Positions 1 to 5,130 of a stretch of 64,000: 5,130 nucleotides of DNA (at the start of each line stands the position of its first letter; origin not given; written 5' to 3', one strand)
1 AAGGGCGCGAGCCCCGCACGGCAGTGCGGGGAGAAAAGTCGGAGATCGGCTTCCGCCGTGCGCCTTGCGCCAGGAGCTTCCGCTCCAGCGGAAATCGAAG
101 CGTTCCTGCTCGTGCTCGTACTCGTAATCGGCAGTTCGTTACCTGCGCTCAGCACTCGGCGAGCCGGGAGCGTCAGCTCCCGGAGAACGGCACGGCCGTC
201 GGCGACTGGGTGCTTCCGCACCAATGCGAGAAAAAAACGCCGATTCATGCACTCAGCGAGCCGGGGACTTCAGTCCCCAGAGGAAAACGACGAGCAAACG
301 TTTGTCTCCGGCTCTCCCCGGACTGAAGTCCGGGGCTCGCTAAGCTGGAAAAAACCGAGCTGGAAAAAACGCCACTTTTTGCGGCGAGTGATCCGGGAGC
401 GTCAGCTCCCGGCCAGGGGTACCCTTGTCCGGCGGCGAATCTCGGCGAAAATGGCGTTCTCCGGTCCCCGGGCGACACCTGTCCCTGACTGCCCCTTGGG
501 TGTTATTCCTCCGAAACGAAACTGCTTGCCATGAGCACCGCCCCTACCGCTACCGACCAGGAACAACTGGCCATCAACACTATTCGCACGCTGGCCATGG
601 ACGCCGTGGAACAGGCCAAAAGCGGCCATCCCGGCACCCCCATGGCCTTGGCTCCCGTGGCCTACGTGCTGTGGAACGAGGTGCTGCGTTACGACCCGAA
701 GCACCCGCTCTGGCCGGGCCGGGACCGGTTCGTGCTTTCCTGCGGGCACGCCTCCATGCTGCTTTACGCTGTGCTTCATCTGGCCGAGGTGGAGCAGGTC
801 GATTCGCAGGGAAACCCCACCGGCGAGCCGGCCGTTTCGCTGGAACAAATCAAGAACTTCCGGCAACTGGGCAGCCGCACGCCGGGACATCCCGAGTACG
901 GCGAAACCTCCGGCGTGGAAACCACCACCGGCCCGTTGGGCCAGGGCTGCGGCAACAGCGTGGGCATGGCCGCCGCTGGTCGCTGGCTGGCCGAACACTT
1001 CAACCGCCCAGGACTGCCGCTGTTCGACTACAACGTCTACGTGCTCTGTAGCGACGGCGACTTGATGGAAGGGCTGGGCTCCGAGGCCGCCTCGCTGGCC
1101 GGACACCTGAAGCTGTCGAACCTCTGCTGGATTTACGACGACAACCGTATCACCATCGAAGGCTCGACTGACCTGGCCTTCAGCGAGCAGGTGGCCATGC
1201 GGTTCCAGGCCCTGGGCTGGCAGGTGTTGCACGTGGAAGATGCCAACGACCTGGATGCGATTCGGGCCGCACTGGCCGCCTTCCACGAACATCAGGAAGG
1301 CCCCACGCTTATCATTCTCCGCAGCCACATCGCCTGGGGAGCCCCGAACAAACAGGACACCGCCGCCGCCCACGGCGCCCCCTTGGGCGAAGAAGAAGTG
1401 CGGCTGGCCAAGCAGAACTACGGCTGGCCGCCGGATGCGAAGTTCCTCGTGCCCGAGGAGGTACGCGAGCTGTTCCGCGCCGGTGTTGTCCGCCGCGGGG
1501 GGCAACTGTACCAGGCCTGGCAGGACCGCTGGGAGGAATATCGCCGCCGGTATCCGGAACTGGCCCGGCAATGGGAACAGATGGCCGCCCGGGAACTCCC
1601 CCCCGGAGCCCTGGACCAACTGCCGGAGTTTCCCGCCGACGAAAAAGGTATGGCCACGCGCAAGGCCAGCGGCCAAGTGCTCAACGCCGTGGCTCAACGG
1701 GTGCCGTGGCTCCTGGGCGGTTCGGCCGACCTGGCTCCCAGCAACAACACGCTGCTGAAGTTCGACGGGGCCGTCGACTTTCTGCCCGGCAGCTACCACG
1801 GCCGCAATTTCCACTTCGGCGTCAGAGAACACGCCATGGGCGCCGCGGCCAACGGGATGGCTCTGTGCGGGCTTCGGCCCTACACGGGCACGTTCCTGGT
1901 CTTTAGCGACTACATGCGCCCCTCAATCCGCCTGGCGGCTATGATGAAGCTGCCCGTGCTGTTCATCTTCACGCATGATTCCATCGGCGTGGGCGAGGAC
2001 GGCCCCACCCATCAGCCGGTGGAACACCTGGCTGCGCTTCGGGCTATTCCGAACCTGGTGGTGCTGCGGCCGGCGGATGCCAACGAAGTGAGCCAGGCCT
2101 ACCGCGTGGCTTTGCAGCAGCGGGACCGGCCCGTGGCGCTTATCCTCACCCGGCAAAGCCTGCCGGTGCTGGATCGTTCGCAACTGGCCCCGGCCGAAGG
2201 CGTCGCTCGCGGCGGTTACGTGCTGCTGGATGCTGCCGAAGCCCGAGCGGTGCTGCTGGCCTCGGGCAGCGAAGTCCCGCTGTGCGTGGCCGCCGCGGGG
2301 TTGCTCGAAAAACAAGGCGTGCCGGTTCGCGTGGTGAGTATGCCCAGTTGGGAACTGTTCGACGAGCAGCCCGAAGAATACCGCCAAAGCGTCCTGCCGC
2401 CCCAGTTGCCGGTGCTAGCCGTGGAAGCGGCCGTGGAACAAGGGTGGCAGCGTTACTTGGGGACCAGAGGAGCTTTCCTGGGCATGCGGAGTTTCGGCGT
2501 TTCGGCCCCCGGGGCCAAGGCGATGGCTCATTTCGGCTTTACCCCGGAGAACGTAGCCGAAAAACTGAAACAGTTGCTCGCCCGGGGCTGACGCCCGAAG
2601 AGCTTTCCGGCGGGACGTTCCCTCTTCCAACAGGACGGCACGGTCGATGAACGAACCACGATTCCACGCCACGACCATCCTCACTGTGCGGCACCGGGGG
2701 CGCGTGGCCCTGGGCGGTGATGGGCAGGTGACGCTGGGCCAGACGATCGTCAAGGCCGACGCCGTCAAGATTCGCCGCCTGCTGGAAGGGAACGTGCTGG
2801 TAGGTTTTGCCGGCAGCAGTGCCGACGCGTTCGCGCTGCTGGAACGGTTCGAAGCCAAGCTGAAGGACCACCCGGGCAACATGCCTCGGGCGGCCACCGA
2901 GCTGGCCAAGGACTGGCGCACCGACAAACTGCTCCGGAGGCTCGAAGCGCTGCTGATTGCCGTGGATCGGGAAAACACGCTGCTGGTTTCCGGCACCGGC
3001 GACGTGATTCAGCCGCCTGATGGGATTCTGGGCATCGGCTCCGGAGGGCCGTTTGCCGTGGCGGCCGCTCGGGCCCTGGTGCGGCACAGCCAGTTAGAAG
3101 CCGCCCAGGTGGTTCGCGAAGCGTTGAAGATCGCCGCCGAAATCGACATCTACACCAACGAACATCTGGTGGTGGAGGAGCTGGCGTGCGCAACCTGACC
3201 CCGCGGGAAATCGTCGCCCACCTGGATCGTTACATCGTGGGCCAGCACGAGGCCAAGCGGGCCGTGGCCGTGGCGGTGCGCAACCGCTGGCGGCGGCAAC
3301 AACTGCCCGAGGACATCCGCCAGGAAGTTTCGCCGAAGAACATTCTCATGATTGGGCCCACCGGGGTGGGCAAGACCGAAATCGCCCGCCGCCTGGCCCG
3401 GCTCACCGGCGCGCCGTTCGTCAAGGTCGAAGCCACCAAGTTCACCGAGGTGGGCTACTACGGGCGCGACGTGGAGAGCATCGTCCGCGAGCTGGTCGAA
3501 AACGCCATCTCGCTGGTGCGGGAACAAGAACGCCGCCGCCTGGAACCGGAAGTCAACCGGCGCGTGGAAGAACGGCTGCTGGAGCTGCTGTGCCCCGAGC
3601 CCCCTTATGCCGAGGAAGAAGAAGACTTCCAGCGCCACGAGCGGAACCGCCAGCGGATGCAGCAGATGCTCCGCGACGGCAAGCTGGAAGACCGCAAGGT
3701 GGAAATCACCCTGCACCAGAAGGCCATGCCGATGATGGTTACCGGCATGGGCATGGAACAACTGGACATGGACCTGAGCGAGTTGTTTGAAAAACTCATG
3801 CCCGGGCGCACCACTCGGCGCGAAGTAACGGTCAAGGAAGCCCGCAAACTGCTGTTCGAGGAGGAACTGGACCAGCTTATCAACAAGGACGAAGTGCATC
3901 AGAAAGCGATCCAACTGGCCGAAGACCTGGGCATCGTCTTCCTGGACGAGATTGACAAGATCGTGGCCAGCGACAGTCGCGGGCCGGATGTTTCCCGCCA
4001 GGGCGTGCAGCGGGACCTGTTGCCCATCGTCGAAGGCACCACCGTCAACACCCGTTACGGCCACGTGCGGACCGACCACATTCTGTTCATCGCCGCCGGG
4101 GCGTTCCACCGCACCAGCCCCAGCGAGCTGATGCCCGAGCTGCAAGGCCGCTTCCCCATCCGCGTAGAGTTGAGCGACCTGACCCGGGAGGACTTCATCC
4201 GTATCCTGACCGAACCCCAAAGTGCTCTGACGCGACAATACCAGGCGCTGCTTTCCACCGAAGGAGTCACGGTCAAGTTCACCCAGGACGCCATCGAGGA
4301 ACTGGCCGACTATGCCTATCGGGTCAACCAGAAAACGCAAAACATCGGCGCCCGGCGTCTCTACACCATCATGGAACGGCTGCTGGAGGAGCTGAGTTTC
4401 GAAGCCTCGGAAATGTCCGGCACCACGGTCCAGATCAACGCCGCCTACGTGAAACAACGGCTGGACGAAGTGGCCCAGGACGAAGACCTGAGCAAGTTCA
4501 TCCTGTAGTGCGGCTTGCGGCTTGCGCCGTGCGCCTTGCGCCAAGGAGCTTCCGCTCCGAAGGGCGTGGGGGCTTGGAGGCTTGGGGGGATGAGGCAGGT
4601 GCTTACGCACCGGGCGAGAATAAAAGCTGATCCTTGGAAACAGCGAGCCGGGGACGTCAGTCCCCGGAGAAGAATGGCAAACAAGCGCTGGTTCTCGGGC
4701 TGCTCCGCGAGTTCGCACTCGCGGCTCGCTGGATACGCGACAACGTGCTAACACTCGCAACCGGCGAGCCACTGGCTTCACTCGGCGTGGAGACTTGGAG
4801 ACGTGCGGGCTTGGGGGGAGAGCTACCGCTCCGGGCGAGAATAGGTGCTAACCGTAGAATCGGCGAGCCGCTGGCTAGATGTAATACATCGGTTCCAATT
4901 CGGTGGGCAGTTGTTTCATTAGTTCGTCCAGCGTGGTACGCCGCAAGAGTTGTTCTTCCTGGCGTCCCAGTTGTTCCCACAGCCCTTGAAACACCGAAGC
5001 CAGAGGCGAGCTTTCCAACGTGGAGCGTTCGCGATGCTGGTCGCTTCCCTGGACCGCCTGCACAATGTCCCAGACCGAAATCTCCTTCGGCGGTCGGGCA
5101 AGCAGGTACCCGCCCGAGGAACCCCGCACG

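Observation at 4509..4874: Family of mosaic intergenic repeats assembled from a small vocabulary of GC-rich tetraloop hairpins (six or more loci in 64 kb)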

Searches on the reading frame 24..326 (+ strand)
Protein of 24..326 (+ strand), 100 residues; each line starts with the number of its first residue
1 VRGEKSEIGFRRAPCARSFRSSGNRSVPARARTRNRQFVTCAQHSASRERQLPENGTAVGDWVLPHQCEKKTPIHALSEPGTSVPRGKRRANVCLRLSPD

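Call 64: search_protein_families(library=pfam, proteins=[window:24-326:+], max_evalue=0.1)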
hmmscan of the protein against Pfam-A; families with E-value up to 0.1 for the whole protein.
window:24-326:+ (100 aa): 0 families
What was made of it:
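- Checked: The ORFs across the arrays have no Pfam match (call 64).
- Tried and rejected: The six ORFs across arrays have no Pfam hit (call 64).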

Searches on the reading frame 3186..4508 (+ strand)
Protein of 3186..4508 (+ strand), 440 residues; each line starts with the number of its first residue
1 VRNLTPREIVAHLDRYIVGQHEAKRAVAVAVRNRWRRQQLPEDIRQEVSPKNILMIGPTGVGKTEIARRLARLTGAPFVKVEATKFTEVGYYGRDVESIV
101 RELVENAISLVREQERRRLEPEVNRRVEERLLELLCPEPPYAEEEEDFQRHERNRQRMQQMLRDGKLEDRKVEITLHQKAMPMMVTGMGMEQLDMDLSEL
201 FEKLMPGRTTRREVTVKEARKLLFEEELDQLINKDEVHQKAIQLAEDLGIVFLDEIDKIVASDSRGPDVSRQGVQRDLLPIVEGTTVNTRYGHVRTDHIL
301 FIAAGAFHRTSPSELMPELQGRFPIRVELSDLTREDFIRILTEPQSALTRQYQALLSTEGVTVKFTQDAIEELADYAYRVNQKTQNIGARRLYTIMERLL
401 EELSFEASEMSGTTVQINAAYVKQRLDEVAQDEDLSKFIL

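Call 26: find_homologous_proteins(query=window:3186-4508:+, max_evalue=1e-100)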
Query window:3186-4508:+ (440 aa): 7997 proteins with E <= 1e-100 among 8000 candidates; the best 120 are listed.
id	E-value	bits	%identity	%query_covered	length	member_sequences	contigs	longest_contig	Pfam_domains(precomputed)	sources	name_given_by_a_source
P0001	1.9e-277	938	99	100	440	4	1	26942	PF07724.21,PF00004.36,PF13401.13,PF07728.21,PF13191.13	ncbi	-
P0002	2.1e-263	891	94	100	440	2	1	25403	PF07724.21,PF00004.36,PF13401.13,PF07728.21,PF13191.13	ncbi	-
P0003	6.0e-259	877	92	100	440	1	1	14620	PF07724.21,PF00004.36,PF13401.13,PF07728.21,PF13191.13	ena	-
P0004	4.0e-208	709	73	100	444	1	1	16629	PF07724.21,PF00004.36,PF07728.21,PF01078.28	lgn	-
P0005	7.2e-208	708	73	100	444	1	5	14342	PF07724.21,PF00004.36,PF07728.21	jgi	jgi:ATP-dependent HslUV protease ATP-binding subunit HslU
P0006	1.1e-207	708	73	100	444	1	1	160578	PF07724.21,PF00004.36,PF07728.21,PF13191.13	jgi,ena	-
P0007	7.3e-207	705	73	100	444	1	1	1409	PF07724.21,PF00004.36,PF07728.21,PF13191.13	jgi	jgi:ATP-dependent HslUV protease ATP-binding subunit HslU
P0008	1.6e-206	704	72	100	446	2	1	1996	PF07724.21,PF00004.36,PF07728.21,PF01078.28,PF13191.13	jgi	jgi:ATP-dependent HslUV protease ATP-binding subunit HslU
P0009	2.9e-206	703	72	100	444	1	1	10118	PF07724.21,PF00004.36,PF07728.21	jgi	jgi:ATP-dependent HslUV protease ATP-binding subunit HslU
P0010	3.9e-206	703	72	100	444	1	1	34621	PF07724.21,PF00004.36,PF07728.21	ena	-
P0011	8.1e-206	702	73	100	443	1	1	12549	PF07724.21,PF00004.36,PF07728.21,PF01078.28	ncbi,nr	ncbi:MAG TPA: ATP-dependent protease ATPase subunit HslU [Pirellulales bacterium]|nr:ATP-dependent p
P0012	9.2e-206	702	72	100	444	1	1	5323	PF07724.21,PF00004.36,PF13401.13,PF07728.21,PF13191.13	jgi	jgi:ATP-dependent HslUV protease ATP-binding subunit HslU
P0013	9.2e-206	702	72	100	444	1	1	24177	PF07724.21,PF00004.36,PF07728.21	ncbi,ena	-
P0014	9.5e-206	702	72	100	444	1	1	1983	PF07724.21,PF00004.36,PF07728.21,PF01078.28,PF13191.13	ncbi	-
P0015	9.6e-206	702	72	100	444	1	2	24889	PF07724.21,PF00004.36,PF07728.21,PF10431.16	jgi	jgi:ATP-dependent HslUV protease ATP-binding subunit HslU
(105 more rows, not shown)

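Call 27: find_encoding_contigs(protein=P0002, flank=10000, max_places=3)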
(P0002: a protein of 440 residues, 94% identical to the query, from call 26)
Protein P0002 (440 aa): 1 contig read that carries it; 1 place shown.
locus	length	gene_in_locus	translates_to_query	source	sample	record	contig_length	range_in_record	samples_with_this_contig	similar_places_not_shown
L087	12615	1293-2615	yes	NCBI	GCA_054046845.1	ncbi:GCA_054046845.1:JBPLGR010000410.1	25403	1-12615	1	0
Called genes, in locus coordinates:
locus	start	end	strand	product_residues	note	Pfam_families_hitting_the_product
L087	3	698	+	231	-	?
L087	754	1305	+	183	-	PF00227:Proteasome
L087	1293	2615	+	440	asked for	PF13191:AAA_16 (weak), PF00004:AAA (weak), PF07728:AAA_5 (weak), PF13401:AAA_22 (faint), PF00004:AAA, PF07724:AAA_2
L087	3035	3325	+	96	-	PF00166:Cpn10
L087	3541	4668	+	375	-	PF13243:SQHop_cyclase_C (faint), PF13249:SQHop_cyclase_N (faint)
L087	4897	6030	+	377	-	PF00730:HhH-GPD, PF00633:HHH, PF14815:NUDIX_4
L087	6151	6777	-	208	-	PF03938:OmpH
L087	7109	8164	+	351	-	PF03102:NeuB, PF08666:SAF (weak)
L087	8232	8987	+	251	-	PF02348:CTP_transf_3, PF12804:NTP_transf_3 (weak)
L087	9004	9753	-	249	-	-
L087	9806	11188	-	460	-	PF01546:Peptidase_M20, PF07687:M20_dimer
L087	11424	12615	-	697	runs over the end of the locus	PF05448:AXE1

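Call 28: find_encoding_contigs(protein=P0003, flank=10000, max_places=3)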
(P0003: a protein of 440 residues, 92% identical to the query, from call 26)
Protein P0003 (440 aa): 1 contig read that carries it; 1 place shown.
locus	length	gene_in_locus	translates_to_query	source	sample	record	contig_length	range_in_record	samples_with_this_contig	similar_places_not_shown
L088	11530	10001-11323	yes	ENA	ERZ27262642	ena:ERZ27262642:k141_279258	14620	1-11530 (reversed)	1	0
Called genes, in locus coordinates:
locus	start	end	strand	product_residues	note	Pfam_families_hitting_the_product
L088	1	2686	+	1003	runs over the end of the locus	PF23500:DUF7133, PF13646:HEAT_2 (weak), PF00034:Cytochrom_C (weak), PF13442:Cytochrome_CBB3 (faint)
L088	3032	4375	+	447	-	PF04734:Ceramidase_alk (weak)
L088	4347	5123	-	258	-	-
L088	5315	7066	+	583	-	PF05496:RuvB_N (faint), PF13177:DNA_pol3_delta2, PF00004:AAA, PF13401:AAA_22, PF22608:DNAX_ATPase_lid, PF12169:DNA_pol3_gamma3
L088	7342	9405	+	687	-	PF00456:Transketolase_N, PF02779:Transket_pyr, PF02780:Transketolase_C, PF22613:Transketolase_C_1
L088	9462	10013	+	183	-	PF00227:Proteasome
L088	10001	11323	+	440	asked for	PF13191:AAA_16 (weak), PF00004:AAA (weak), PF07724:AAA_2 (weak), PF07728:AAA_5 (weak), PF13401:AAA_22 (faint), PF00004:AAA, PF07724:AAA_2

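Call 29: find_encoding_contigs(protein=P0001, flank=10000, max_places=3)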
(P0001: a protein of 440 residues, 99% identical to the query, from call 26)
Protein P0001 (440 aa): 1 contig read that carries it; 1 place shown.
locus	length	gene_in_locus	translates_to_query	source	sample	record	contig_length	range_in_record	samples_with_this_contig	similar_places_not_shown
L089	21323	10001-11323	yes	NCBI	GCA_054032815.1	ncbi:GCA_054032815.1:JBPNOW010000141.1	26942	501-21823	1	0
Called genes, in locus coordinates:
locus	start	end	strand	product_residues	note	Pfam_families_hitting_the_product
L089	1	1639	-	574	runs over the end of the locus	PF05496:RuvB_N (faint), PF13177:DNA_pol3_delta2, PF00004:AAA, PF13401:AAA_22 (weak), PF22608:DNAX_ATPase_lid, PF12169:DNA_pol3_gamma3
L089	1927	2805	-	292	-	-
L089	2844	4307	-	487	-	PF00884:Sulfatase, PF16347:SGSH_C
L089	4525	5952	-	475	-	PF00206:Lyase_1, PF10397:ADSL_C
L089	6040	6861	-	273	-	PF01479:S4, PF00849:PseudoU_synth_2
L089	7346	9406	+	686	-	PF00456:Transketolase_N, PF02779:Transket_pyr, PF02780:Transketolase_C, PF22613:Transketolase_C_1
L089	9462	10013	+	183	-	PF00227:Proteasome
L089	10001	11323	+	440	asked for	PF13191:AAA_16 (weak), PF00004:AAA (weak), PF07728:AAA_5 (weak), PF13401:AAA_22 (faint), PF00004:AAA, PF07724:AAA_2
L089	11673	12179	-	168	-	PF02082:Rrf2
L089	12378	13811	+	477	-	PF07394:DUF1501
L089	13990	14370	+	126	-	-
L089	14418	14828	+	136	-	PF01648:ACPS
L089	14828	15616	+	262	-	PF03476:MOSC_N, PF03473:MOSC (weak)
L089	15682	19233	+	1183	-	PF23500:DUF7133, PF13646:HEAT_2, PF03130:HEAT_PBS (faint), PF13646:HEAT_2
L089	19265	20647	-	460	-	PF01546:Peptidase_M20, PF07687:M20_dimer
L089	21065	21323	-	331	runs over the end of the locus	-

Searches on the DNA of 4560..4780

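Call 37: search_rna_families(source=window, start=4560, end=4780, threshold=evalue, max_evalue=10, show_alignments=3)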
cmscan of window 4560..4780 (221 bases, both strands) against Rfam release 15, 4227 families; matches with E-value up to 10: 3.
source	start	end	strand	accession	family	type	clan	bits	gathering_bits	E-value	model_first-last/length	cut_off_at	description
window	4642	4667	-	RF01687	Acido-Lenti-1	Gene; sRNA;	-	22.3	37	0.003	1-46/46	no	Acido-Lenti-1 RNA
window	4560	4592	-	RF01973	H19_2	Gene; lncRNA;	-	8.8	50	6.3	1-34/69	3'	H19 conserved region 2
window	4560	4711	-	RF02267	Vax2os1_2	Gene; lncRNA;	-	5.3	55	1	1-176/466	3'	Vax2os1 conserved region 2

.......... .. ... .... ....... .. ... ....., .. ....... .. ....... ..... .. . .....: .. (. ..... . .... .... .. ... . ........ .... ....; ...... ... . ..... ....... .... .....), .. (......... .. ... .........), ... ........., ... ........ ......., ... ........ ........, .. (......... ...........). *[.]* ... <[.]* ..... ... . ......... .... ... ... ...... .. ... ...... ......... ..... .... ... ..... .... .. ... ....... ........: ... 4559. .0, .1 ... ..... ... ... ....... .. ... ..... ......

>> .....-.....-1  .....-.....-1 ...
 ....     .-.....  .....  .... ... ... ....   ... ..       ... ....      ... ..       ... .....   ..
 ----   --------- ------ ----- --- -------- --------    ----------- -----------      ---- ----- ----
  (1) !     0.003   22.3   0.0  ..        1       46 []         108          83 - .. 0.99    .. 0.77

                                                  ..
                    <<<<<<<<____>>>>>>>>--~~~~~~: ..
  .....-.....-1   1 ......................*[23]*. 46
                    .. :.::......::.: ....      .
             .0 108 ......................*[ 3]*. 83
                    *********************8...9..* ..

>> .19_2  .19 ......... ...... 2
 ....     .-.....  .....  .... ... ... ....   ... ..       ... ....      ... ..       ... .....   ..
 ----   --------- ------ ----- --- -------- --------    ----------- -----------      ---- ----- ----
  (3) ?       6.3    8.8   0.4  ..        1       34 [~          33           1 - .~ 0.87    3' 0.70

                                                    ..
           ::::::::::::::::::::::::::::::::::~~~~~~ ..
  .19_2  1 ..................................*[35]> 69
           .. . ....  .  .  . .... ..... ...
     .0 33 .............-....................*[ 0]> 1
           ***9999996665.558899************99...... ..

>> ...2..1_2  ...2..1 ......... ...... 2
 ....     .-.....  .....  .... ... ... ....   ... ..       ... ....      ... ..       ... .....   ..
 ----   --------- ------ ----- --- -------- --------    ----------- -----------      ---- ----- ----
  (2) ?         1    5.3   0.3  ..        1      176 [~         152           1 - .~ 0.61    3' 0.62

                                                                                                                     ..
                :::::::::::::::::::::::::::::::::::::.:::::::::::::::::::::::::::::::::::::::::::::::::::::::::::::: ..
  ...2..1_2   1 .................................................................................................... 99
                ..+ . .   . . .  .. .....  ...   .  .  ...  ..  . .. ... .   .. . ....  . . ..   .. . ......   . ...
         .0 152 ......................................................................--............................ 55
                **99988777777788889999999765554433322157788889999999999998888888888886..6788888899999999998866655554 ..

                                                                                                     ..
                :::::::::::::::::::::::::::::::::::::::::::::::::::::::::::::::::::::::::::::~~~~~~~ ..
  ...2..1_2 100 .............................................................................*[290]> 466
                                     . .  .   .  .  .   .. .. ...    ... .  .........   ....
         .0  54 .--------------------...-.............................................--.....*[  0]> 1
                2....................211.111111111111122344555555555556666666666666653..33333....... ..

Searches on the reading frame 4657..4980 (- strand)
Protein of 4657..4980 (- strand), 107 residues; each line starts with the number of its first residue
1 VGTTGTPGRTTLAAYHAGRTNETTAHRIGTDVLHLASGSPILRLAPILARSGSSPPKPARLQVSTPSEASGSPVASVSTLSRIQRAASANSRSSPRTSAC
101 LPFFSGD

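Call 64: search_protein_families(library=pfam, proteins=[window:4657-4980:-], max_evalue=0.1)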
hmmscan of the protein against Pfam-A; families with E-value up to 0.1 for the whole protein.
window:4657-4980:- (107 aa): 0 families
